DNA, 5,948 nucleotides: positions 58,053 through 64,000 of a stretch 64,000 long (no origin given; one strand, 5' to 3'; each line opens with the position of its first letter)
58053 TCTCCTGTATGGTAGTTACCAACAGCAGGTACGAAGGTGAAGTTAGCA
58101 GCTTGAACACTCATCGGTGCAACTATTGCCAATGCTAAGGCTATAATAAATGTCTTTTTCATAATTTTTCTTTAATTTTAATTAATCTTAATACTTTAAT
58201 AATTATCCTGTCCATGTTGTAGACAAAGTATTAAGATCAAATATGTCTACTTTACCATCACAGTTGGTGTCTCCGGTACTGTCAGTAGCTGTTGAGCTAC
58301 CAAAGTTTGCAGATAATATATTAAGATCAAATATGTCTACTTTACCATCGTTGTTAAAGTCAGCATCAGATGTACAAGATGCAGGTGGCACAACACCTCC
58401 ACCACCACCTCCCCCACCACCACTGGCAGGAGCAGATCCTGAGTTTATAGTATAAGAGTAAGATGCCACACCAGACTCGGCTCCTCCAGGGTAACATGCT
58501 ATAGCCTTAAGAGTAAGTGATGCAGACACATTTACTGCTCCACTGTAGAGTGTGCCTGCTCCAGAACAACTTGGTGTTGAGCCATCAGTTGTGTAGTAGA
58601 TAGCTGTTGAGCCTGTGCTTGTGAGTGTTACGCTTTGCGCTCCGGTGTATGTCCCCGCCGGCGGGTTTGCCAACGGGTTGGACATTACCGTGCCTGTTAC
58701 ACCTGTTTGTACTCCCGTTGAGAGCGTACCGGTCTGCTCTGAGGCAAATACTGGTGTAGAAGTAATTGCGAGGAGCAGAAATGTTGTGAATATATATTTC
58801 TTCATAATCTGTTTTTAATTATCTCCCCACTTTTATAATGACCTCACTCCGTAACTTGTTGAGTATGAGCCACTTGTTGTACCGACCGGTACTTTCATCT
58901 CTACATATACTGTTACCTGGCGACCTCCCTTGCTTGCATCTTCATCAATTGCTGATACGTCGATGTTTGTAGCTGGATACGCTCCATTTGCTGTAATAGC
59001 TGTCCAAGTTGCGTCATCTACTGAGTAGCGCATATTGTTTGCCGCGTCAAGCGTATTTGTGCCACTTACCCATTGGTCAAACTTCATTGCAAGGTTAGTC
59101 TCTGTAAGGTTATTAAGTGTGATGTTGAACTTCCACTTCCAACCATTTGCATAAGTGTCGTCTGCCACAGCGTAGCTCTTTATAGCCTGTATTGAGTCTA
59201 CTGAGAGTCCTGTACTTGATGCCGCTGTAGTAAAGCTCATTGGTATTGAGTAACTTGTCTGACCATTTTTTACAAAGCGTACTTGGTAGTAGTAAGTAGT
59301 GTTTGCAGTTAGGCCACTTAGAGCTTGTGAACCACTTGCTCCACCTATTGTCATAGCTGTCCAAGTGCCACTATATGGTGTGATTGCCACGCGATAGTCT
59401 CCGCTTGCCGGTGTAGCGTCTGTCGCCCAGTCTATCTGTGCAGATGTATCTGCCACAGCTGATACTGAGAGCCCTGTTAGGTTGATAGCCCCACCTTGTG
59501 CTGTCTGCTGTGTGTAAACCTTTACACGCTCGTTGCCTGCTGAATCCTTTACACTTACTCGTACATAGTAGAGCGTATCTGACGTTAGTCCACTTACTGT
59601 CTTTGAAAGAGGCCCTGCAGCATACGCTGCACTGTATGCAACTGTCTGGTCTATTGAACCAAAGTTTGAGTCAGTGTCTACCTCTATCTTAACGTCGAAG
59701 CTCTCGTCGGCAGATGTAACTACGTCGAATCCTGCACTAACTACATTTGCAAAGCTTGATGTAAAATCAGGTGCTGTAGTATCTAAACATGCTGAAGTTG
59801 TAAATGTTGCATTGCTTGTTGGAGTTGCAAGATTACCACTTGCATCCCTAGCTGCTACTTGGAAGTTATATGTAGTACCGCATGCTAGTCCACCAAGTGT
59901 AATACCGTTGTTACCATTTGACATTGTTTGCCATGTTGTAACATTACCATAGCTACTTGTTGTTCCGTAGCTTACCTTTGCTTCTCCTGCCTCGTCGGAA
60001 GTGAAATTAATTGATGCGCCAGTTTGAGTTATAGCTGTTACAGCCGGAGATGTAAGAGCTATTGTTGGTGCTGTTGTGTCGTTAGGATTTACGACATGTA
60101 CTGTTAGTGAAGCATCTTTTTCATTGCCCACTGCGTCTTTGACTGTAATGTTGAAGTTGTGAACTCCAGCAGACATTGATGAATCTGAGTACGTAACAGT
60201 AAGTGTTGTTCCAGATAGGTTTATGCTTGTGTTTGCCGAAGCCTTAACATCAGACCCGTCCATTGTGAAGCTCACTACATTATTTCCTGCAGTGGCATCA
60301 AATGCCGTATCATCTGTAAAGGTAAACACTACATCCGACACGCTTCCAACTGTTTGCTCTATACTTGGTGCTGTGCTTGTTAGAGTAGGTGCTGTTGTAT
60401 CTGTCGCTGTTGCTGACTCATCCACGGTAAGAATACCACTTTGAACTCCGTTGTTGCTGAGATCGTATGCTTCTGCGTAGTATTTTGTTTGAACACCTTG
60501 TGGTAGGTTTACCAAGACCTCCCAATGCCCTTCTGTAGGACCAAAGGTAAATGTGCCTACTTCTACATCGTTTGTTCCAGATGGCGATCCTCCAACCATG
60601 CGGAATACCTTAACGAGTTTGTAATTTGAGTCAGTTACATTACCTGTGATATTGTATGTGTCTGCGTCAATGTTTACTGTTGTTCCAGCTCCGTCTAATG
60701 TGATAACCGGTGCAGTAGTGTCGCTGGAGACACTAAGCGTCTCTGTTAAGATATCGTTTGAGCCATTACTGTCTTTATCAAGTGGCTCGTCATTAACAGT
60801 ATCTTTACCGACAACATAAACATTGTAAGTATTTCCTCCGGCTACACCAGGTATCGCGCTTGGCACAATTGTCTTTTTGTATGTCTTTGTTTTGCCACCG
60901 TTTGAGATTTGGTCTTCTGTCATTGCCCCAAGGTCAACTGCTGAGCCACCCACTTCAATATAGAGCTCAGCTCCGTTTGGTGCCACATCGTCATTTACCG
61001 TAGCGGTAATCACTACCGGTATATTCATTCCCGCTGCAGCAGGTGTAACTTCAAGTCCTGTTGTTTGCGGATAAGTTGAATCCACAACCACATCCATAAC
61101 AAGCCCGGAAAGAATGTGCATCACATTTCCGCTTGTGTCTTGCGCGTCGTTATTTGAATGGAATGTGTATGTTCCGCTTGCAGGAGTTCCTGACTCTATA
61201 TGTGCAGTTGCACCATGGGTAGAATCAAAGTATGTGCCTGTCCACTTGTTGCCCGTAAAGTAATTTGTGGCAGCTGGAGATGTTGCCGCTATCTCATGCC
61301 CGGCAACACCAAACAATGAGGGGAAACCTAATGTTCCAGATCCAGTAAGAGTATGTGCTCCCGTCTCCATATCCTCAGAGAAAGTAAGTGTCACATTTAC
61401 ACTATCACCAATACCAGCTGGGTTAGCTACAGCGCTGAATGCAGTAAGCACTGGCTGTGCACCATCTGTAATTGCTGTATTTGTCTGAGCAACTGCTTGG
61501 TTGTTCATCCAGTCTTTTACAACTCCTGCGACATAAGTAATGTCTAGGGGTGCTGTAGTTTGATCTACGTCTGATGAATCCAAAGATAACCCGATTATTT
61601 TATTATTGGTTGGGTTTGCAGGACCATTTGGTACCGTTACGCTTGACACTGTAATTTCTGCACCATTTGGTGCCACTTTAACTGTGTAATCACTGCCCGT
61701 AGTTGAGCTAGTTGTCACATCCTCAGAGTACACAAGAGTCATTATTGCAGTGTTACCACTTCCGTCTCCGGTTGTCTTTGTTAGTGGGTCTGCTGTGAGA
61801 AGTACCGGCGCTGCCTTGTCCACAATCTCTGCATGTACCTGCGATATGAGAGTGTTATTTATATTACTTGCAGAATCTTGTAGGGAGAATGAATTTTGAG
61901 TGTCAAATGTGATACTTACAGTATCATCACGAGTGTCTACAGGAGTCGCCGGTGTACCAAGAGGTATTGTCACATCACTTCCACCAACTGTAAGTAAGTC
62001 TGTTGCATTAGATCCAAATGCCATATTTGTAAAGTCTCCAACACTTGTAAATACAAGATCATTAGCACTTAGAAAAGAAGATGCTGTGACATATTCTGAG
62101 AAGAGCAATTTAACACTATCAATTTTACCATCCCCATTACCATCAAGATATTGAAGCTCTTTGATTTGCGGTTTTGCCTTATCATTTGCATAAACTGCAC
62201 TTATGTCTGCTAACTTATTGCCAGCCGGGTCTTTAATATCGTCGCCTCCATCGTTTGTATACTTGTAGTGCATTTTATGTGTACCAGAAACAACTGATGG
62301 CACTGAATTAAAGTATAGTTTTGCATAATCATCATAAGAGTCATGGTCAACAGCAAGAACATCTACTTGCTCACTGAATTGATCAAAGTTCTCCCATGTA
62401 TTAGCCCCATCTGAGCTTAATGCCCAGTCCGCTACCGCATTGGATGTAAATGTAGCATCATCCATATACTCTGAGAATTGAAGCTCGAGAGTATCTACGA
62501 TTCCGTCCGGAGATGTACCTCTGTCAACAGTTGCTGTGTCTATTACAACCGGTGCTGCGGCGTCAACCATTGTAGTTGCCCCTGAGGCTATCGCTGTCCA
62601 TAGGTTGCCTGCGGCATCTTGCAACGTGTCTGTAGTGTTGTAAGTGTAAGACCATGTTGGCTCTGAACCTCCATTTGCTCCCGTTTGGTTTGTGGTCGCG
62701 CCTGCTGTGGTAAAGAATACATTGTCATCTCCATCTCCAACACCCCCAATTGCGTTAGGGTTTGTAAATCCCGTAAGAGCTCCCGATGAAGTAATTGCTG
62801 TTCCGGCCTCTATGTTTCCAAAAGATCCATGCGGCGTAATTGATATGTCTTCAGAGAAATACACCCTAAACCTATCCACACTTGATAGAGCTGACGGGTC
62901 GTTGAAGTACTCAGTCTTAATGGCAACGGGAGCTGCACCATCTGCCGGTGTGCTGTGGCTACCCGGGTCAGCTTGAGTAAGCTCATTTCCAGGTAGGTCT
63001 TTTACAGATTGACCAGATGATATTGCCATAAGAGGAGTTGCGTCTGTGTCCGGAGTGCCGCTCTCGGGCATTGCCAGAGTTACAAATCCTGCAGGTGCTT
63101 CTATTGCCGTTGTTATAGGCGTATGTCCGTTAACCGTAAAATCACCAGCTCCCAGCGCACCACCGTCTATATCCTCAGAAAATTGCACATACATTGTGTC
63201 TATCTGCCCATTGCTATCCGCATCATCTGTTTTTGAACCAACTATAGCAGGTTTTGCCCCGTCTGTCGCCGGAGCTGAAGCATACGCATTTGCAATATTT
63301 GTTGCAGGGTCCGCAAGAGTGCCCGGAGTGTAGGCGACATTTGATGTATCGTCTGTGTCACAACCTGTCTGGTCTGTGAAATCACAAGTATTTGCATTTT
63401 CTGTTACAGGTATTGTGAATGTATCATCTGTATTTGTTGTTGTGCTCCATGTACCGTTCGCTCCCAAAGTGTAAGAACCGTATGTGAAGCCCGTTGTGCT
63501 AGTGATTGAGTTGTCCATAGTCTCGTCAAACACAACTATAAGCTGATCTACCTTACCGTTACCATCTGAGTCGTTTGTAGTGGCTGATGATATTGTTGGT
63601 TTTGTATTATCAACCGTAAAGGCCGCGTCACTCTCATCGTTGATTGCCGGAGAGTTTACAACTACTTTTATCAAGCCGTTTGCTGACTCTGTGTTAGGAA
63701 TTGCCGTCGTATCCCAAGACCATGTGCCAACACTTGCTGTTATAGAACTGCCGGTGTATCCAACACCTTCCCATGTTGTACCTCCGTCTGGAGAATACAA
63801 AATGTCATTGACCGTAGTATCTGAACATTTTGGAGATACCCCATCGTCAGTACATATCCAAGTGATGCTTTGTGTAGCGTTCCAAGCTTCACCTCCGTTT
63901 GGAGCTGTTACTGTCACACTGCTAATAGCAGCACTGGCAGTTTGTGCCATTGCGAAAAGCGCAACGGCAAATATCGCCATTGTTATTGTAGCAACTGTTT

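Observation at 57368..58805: Adjacent cohesin-like and dockerin-like proteins: a minimal cohesin-dockerin pair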

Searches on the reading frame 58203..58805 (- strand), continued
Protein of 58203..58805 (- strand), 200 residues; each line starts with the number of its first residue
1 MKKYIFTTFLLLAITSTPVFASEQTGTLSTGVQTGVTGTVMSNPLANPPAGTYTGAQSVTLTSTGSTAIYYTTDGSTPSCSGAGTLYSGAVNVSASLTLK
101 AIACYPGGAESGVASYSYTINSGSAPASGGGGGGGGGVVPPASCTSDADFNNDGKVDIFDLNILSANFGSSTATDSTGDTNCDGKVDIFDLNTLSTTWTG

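Call 72: search_protein_families(library=pfam, alignment_id=A2, max_evalue=0.01)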
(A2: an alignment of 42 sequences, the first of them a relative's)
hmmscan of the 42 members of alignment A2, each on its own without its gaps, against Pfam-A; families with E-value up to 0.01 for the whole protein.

A. member 1, P0012 (200 aa): 3 families
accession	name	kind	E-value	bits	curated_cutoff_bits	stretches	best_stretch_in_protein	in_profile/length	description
PF13290.12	CHB_HEX_C_1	-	1.6e-16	60.4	22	1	48-114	1-66/67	Chitobiase/beta-hexosaminidase C-terminal domain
PF13287.12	Fn3_assoc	-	1e-13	51.6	23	1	59-118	1-59/59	Fn3 associated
PF00404.24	Dockerin_1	-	2.3e-05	24.9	22.9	1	149-194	3-52/57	Dockerin type I domain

B. families by the number of members that match (of 42 scanned): 11 families
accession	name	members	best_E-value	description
PF13290.12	CHB_HEX_C_1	40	1.6e-16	Chitobiase/beta-hexosaminidase C-terminal domain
PF13287.12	Fn3_assoc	38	1.7e-14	Fn3 associated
PF00404.24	Dockerin_1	37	1.1e-09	Dockerin type I domain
PF13202.12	EF-hand_5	13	5.5e-06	EF hand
PF00036.39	EF-hand_1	11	6e-08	EF hand domain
PF13517.12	FG-GAP_3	8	7.1e-06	FG-GAP-like repeat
PF13405.12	EF-hand_6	7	2.6e-06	EF-hand domain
PF13499.12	EF-hand_7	5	8e-07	EF-hand domain pair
PF01839.29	FG-GAP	1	0.00021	FG-GAP repeat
PF10836.13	DUF2574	1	0.00031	Protein of unknown function (DUF2574)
PF13833.12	EF-hand_8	1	0.0072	EF-hand domain pair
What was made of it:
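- On Dockerin type I (Pfam PF00404): 37 of 42 family members match, best 1.1e-9 (call 72).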

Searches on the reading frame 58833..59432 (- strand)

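Call 27: search_protein_families(library=pfam, proteins=[window:58833-59432:-], max_evalue=10)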
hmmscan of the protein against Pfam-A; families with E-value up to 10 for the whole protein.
window:58833-59432:- (199 aa): 3 families
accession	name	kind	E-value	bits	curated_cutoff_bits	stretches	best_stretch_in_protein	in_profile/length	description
PF16656.11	Pur_ac_phosph_N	-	0.00032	21.7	30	1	31-69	58-93/93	Purple acid Phosphatase, N-terminal domain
PF00041.27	fn3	-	0.0057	17.3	25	1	12-66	31-82/84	Fibronectin type III domain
PF12158.14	DUF3592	-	0.35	12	25.3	1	134-177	27-69/84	Domain of unknown function (DUF3592)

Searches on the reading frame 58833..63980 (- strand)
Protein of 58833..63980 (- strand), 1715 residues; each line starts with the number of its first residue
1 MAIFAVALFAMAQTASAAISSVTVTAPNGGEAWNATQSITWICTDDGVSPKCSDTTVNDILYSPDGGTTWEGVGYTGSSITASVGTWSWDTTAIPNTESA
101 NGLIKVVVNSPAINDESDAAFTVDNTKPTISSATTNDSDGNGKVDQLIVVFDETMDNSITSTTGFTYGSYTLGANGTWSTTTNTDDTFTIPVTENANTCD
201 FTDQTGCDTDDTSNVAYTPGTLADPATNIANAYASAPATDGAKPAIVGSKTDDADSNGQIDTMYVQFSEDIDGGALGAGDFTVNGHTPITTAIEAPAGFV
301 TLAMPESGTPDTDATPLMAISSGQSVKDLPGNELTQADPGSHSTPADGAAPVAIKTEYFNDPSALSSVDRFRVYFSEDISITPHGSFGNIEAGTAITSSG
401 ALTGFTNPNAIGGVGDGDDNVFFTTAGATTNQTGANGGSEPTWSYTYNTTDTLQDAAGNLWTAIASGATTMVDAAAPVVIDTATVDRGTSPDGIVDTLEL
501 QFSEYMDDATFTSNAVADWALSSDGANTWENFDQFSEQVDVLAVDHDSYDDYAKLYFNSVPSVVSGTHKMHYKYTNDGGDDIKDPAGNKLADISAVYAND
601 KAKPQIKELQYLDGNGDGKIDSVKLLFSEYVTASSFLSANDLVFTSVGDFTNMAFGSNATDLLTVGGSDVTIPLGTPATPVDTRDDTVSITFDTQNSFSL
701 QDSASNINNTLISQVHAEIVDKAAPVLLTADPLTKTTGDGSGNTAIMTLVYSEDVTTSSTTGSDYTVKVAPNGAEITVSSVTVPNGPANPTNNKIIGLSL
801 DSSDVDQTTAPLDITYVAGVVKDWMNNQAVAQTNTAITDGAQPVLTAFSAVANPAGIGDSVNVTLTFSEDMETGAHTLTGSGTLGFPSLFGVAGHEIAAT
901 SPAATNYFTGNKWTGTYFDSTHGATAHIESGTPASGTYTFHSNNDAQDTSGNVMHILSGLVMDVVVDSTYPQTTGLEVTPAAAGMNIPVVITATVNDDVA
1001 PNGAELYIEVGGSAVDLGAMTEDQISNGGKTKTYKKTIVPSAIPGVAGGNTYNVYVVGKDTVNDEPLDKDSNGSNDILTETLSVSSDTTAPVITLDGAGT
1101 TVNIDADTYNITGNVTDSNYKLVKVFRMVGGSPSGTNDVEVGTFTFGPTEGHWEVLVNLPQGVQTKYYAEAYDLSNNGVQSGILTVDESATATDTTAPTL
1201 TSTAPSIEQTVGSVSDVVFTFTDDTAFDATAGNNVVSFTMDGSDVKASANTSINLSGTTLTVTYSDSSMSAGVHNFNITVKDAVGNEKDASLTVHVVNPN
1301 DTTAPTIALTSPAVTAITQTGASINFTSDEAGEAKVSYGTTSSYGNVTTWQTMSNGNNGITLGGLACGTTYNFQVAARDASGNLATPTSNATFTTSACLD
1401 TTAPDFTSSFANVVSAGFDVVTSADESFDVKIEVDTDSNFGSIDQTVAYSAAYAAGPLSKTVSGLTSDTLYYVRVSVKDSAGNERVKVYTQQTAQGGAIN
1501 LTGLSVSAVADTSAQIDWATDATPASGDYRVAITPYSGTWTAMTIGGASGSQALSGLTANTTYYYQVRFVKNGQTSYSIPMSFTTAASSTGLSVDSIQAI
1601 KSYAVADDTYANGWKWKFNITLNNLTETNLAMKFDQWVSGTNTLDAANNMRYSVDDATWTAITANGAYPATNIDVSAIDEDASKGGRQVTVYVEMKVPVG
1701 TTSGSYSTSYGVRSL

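Call 3: search_protein_families(library=pfam, proteins=[window:58833-63980:-], max_evalue=1)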
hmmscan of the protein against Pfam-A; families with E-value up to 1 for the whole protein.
window:58833-63980:- (1715 aa): 8 families
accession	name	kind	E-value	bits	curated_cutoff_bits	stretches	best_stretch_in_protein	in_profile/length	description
PF00041.27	fn3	-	1.4e-09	38.5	25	2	1502-1582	4-82/84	Fibronectin type III domain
PF16656.11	Pur_ac_phosph_N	-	6.7e-07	30.2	30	2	1504-1585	6-93/93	Purple acid Phosphatase, N-terminal domain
PF16655.11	PhoD_N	-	3.1e-05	24.9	30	0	1425-1479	25-80/90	PhoD-like phosphatase, N-terminal domain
PF25788.1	Ig_Rha78A_N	-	0.001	19.7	27.4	0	1431-1484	39-90/105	Rha78A-like, N-terminal immunoglobulin domain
PF10179.15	NDNF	-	0.02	15.4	27.3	0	1460-1493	91-123/127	Neuron-derived neurotrophic factor, first Fn(III) domain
PF25059.1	FN3_DSCAM-DSCAML_C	-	0.037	14.8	39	0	1349-1395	34-82/89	DSCAM/DSCAML C-terminal Fn3-like domain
PF17425.8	Arylsulfotran_N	-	0.21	12.1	24.2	1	1420-1493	18-87/88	Arylsulfotransferase Ig-like domain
PF16893.11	fn3_2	-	0.37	11.4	27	0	1314-1385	10-81/89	Fibronectin type III domain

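Call 4: search_protein_families(library=ncbifam, proteins=[window:58833-63980:-], max_evalue=1)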
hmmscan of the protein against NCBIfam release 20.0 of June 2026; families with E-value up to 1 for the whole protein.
window:58833-63980:- (1715 aa): 0 families
